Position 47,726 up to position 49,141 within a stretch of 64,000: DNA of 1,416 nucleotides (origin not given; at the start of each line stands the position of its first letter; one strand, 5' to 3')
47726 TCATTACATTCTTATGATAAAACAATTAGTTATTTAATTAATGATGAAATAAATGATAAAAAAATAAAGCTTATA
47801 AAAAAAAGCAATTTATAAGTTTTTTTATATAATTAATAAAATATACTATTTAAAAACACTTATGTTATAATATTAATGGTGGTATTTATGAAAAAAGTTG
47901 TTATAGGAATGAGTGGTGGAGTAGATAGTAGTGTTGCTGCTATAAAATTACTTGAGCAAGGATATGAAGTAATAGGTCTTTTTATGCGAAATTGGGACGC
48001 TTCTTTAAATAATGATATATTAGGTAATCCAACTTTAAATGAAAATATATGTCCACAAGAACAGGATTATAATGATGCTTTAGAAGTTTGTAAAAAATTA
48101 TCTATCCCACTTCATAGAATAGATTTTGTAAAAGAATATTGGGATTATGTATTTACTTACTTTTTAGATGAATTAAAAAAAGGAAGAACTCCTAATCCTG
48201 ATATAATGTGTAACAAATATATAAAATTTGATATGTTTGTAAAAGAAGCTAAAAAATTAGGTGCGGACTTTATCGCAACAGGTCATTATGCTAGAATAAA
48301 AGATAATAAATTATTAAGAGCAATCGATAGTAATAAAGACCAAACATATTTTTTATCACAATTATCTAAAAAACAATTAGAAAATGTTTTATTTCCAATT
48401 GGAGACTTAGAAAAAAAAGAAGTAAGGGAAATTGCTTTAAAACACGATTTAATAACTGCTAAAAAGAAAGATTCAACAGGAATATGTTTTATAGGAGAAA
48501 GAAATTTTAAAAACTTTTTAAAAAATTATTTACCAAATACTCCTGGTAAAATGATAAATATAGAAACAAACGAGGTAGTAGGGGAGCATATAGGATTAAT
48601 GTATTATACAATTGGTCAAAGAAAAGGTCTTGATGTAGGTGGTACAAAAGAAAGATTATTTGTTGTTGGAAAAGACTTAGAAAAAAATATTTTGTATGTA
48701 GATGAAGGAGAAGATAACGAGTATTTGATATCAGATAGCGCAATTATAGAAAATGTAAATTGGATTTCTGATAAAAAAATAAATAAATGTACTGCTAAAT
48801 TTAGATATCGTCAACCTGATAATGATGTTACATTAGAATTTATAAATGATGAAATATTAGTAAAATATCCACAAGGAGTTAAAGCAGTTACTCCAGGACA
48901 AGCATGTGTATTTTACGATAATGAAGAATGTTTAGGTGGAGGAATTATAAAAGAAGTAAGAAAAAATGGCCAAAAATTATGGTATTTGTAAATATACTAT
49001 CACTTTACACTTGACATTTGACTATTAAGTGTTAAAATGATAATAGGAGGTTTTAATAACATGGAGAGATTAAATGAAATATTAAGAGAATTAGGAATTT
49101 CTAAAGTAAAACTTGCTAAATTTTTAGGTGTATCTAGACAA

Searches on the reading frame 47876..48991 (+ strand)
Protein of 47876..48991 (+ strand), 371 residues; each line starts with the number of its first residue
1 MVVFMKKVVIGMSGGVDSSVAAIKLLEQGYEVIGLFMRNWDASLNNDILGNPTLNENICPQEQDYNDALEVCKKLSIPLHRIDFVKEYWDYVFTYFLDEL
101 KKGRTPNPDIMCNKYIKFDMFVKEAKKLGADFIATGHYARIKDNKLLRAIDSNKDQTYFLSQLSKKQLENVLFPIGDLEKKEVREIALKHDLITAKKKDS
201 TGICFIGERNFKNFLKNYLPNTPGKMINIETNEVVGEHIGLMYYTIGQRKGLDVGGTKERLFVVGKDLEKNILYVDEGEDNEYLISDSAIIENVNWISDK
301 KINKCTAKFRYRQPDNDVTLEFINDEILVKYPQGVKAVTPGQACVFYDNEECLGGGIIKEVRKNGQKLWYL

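Call 23: search_protein_families(library=pfam, proteins=[window:47876-48991:+], max_evalue=0.001)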
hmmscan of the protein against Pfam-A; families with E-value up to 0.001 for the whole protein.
window:47876-48991:+ (371 aa): 5 families
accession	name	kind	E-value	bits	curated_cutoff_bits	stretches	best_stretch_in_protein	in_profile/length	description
PF03054.22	tRNA_Me_trans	-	5e-79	265.1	20.6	1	6-207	1-201/202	tRNA methyl transferase HUP domain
PF20259.3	tRNA_Me_trans_M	-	4e-24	84.4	27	1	212-275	1-64/66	tRNA methyl transferase PRC-barrel domain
PF20258.4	tRNA_Me_trans_C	-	4.7e-21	75.3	20.6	1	287-358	2-77/77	Aminomethyltransferase beta-barrel domain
PF02540.23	NAD_synthase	-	2.8e-06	27.1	21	1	5-85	18-82/242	NAD synthase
PF02568.20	ThiI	-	0.00091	19.3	20.5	0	7-39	5-37/197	Thiamine biosynthesis protein (ThiI)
